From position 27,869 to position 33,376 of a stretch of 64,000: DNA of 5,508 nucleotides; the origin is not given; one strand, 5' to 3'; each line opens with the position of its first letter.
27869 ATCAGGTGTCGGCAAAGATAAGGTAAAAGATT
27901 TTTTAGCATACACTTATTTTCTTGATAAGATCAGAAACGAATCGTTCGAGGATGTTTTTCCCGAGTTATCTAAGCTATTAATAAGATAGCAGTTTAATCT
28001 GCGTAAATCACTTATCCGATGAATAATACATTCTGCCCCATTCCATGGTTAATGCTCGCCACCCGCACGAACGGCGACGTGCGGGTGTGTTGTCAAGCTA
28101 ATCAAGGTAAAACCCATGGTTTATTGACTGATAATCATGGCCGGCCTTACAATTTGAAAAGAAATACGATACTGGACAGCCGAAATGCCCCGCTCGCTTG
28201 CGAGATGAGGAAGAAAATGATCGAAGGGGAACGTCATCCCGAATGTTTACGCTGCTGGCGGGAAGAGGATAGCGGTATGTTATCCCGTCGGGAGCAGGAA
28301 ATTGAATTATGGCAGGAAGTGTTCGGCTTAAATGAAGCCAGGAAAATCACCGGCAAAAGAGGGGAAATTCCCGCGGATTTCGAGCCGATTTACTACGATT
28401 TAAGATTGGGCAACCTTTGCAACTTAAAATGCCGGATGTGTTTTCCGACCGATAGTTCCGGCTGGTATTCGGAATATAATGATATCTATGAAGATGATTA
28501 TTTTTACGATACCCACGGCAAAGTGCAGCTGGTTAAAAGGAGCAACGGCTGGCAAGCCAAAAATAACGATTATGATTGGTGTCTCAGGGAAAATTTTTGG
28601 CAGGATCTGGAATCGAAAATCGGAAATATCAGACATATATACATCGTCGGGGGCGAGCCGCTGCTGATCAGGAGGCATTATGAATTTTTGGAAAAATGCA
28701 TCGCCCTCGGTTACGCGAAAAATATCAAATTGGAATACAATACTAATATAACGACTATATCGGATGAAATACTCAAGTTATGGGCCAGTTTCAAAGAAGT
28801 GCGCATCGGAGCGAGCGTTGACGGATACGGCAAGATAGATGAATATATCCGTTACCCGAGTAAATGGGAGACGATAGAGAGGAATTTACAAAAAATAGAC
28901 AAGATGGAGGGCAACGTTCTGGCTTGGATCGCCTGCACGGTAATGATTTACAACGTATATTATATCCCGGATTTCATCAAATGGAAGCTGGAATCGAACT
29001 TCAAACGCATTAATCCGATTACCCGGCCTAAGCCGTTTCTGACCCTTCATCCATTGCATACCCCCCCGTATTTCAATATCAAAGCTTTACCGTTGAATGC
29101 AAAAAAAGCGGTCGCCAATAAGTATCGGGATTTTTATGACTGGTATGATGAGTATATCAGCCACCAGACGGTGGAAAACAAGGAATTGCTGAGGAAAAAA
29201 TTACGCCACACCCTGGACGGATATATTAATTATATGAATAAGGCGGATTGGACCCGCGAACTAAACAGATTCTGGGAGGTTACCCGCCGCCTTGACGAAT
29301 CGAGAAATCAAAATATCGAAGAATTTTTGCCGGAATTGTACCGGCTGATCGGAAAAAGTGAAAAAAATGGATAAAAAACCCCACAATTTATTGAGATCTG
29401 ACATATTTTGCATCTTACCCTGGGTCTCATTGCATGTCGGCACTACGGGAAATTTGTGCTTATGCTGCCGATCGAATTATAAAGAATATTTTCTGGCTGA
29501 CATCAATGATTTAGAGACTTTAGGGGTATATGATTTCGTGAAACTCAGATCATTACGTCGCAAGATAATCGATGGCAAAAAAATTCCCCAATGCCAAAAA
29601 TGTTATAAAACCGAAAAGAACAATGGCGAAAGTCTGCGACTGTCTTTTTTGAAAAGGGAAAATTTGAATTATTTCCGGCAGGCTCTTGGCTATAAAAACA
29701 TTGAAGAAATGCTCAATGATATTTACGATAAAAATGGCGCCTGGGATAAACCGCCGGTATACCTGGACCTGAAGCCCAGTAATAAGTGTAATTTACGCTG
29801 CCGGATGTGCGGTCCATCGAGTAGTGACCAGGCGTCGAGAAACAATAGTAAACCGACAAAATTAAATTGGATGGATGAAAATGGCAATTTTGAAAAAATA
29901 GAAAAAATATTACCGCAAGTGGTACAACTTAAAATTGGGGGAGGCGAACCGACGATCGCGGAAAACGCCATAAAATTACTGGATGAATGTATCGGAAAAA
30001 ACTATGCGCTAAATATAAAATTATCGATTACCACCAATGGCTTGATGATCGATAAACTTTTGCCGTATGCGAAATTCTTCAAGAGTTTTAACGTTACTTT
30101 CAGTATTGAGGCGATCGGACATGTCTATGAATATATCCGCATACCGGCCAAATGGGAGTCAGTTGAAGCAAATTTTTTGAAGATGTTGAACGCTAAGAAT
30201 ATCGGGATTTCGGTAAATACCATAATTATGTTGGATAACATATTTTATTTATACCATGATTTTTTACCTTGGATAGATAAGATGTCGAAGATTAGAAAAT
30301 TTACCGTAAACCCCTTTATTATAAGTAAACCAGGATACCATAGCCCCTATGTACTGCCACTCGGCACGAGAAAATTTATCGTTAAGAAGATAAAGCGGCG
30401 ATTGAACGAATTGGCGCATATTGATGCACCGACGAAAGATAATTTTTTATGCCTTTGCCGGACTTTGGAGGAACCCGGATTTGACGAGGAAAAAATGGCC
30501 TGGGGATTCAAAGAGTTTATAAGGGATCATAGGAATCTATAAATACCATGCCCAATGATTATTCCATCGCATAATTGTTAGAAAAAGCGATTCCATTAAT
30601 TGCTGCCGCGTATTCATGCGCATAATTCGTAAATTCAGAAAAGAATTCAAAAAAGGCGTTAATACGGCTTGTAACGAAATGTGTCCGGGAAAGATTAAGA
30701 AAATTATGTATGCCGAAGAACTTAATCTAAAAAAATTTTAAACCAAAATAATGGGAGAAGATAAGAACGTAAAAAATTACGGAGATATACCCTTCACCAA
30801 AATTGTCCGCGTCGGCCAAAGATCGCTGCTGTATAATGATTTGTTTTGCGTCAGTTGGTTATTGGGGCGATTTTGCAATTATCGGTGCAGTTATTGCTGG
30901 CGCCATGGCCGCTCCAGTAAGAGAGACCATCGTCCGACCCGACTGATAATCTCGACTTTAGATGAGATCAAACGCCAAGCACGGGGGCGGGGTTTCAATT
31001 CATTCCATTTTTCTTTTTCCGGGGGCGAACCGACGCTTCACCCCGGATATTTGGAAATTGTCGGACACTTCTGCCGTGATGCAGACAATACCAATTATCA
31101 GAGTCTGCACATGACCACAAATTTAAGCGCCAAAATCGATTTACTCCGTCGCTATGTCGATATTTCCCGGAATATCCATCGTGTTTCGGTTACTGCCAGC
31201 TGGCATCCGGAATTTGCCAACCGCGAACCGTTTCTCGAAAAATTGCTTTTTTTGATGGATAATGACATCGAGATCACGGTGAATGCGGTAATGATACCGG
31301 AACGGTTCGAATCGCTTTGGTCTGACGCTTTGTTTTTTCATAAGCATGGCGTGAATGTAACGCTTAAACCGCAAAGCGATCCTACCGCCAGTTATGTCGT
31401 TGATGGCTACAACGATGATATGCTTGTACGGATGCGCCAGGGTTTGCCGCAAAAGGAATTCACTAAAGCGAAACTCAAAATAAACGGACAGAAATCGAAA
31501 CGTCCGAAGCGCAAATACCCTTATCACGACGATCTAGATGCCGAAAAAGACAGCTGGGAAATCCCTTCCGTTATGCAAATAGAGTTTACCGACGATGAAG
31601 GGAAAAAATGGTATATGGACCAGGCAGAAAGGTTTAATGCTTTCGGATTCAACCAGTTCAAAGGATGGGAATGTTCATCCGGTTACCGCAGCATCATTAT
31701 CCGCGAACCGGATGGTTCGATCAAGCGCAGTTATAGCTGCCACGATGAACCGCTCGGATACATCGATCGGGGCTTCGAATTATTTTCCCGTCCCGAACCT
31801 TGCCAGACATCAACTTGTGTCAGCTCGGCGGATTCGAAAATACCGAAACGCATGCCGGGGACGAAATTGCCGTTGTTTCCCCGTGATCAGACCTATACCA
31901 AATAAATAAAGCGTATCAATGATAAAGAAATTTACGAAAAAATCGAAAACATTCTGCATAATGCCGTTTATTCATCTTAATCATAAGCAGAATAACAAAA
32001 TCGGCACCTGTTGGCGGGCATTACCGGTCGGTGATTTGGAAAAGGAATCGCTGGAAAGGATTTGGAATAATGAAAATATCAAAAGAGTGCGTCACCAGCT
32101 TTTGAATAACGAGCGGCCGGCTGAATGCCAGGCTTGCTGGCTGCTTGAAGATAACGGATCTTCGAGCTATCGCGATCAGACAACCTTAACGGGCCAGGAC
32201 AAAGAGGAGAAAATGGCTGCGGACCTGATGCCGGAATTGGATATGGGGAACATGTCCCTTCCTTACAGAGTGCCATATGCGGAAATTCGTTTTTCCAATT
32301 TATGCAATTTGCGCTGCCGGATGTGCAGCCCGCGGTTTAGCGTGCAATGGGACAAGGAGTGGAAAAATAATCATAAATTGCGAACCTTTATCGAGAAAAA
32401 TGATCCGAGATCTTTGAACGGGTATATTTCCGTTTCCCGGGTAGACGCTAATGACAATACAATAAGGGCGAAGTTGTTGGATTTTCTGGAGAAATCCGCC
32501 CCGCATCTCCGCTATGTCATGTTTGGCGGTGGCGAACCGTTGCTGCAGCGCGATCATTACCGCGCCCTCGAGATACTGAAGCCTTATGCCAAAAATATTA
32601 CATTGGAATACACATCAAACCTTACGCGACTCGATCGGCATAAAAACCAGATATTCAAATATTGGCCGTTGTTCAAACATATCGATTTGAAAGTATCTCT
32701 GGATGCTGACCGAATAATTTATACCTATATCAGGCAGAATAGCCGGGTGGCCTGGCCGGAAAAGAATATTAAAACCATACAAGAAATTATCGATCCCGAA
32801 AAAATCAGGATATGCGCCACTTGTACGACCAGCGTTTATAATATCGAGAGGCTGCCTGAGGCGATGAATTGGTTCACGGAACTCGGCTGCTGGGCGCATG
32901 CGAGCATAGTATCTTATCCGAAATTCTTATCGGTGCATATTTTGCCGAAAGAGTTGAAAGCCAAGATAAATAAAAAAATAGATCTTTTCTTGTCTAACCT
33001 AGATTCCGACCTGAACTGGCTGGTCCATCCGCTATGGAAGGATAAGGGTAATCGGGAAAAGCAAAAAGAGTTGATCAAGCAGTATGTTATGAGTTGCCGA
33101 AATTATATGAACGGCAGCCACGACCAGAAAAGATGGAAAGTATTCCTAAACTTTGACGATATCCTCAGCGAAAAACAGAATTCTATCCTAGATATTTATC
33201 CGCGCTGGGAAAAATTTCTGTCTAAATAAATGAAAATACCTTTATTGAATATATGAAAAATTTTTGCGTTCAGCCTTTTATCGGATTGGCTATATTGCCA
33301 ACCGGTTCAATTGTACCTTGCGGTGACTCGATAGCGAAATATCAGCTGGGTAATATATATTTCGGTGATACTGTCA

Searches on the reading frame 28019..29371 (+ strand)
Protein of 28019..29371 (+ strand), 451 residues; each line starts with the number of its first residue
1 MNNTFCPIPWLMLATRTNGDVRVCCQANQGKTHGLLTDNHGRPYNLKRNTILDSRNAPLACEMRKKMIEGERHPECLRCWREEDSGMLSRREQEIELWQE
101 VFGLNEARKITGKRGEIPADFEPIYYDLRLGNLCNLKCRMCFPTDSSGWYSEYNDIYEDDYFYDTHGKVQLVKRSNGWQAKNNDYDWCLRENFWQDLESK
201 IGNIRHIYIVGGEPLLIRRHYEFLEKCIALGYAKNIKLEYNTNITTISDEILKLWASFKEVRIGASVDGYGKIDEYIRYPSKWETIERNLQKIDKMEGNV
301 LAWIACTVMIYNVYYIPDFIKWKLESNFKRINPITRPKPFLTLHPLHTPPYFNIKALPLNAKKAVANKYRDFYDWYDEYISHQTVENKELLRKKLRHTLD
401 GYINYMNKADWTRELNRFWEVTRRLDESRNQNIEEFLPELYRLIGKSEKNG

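Call 43: search_protein_families(library=pfam, proteins=[window:28019-29371:+], max_evalue=0.0001)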
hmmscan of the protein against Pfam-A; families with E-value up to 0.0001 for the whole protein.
window:28019-29371:+ (451 aa): 1 family
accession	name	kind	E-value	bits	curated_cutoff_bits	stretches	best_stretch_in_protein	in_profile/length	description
PF04055.27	Radical_SAM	-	6.5e-10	39.9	29.5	1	130-308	3-150/166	Radical SAM superfamily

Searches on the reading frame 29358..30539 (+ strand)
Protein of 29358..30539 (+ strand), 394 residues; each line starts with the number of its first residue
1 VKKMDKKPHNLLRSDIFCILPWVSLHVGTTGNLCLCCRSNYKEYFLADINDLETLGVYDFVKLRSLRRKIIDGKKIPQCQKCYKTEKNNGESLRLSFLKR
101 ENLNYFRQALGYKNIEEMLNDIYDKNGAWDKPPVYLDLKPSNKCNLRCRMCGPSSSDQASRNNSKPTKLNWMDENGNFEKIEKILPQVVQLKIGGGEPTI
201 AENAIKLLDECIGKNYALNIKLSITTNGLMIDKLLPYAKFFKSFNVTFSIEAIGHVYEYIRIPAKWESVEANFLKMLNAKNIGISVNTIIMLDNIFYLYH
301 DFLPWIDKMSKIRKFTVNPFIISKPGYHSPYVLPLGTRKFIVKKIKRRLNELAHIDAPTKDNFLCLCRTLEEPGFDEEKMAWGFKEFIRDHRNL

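Call 43: search_protein_families(library=pfam, proteins=[window:29358-30539:+], max_evalue=0.0001)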
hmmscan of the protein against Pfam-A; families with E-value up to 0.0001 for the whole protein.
window:29358-30539:+ (394 aa): 1 family
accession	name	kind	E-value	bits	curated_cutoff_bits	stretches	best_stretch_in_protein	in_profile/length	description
PF04055.27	Radical_SAM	-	3.8e-12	47.1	29.5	1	139-292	2-151/166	Radical SAM superfamily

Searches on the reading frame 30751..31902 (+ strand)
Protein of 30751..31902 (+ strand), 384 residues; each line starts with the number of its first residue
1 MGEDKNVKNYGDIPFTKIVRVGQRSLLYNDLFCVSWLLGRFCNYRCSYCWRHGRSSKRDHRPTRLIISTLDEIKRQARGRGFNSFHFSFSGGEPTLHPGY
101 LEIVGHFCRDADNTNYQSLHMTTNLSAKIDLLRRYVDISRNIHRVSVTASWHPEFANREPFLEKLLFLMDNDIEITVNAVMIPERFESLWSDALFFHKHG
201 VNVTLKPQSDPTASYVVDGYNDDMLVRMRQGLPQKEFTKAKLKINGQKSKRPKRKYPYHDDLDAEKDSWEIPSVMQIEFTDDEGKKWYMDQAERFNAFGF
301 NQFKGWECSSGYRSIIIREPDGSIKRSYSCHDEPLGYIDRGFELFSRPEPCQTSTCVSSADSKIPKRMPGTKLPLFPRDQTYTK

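Call 43: search_protein_families(library=pfam, proteins=[window:30751-31902:+], max_evalue=0.0001)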
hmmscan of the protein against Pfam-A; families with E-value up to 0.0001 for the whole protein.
window:30751-31902:+ (384 aa): 1 family
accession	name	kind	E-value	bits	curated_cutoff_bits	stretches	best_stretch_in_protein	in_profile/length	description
PF04055.27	Radical_SAM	-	8.2e-13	49.3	29.5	1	38-145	3-105/166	Radical SAM superfamily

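Call 56: search_protein_families(library=ncbifam, proteins=[window:30751-31902:+], max_evalue=0.0001)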
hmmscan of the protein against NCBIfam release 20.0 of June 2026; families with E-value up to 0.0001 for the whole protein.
window:30751-31902:+ (384 aa): 12 families
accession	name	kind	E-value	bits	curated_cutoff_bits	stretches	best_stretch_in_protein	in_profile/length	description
NF038073.1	rSAM_STM4011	subfamily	8.7e-13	48.2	200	1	41-188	11-149/278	STM4011 family radical SAM protein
NF038283.1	viperin_w_prok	equivalog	2.6e-11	43.2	180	1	34-109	4-80/281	viperin family antiviral radical SAM protein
TIGR02666.1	moaA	equivalog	1.1e-08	34.4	284.05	1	42-125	20-100/336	GTP 3',8-cyclase MoaA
NF033640.1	N_Twi_rSAM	subfamily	1.3e-08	34.4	170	1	34-150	113-238/398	twitch domain-containing radical SAM protein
TIGR04251.1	SCM_rSAM_ScmF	equivalog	1.7e-07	30.9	400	1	36-107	8-77/353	SynChlorMet cassette radical SAM/SPASM protein ScmF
TIGR02668.1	moaA_archaeal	equivalog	2.6e-07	29.9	325.25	1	40-124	18-93/303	GTP 3',8-cyclase MoaA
NF001199.0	PRK00164.2-1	equivalog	4.7e-07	29.2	231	1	40-124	20-95/308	GTP 3',8-cyclase MoaA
NF047865.1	rSAM_PapB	equivalog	2e-06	27.3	340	1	33-124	4-96/330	PapB family radical SAM/SPASM ranthipeptide maturase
TIGR04068.1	rSAM_ocin_clost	equivalog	1.4e-05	24.1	500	1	39-124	91-178/462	Cys-rich peptide radical SAM maturase CcpM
TIGR03942.1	sulfatase_rSAM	equivalog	5.5e-05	22.4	349.45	0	39-97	8-67/363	anaerobic sulfatase maturase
TIGR04082.1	rSAM_for_selen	equivalog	5.9e-05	22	350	1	28-103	195-266/516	thio(seleno)oxazole modification radical SAM maturase SbtM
NF038107.1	rSAM_NF038107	equivalog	7.5e-05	21.7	600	1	28-114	81-171/444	Cys-every-fifth radical SAM/SPASM peptide maturase CefB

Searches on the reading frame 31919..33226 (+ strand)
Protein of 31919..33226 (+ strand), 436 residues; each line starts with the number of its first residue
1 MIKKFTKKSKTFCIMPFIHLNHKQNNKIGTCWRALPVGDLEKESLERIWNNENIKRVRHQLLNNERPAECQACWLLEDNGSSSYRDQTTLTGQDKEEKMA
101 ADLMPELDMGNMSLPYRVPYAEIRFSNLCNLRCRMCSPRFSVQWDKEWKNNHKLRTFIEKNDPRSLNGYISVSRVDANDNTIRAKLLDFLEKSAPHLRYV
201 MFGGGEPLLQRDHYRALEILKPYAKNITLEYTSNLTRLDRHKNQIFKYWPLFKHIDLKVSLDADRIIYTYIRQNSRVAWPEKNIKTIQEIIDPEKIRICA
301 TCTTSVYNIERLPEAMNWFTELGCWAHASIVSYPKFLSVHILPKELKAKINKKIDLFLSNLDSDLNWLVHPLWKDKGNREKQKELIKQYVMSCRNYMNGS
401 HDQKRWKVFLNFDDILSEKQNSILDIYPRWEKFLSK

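Call 43: search_protein_families(library=pfam, proteins=[window:31919-33226:+], max_evalue=0.0001)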
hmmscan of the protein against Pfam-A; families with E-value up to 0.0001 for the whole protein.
window:31919-33226:+ (436 aa): 2 families
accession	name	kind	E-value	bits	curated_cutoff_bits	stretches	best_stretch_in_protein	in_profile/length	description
PF04055.27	Radical_SAM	-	1.1e-08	35.8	29.5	1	124-290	2-139/166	Radical SAM superfamily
PF13186.11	SPASM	-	5.2e-06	27.1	21.5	1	13-74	1-67/67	Iron-sulfur cluster-binding domain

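Call 56: search_protein_families(library=ncbifam, proteins=[window:31919-33226:+], max_evalue=0.0001)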
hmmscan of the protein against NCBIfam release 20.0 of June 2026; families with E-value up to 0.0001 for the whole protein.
window:31919-33226:+ (436 aa): 6 families
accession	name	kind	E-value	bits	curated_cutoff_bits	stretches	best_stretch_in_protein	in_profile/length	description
NF033640.1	N_Twi_rSAM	subfamily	4.8e-85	286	170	1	9-433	1-397/398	twitch domain-containing radical SAM protein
TIGR04317.1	W_rSAM_matur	equivalog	3.1e-10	39.7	380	0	185-323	40-175/349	tungsten cofactor oxidoreductase radical SAM maturase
TIGR02495.1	NrdG2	equivalog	1.6e-07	30.8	131.15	1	184-311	50-172/193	anaerobic ribonucleoside-triphosphate reductase activating protein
NF047865.1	rSAM_PapB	equivalog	4.2e-07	29.5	340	1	182-324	37-180/330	PapB family radical SAM/SPASM ranthipeptide maturase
TIGR03978.1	rSAM_paired_1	equivalog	2.5e-05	23.2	370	0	176-324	113-262/466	His-Xaa-Ser system radical SAM maturase HxsB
TIGR04311.1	rSAM_Geo_metal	subfamily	2.6e-05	23.4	400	0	37-74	351-387/423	radical SAM/SPASM family putative metalloenzyme maturase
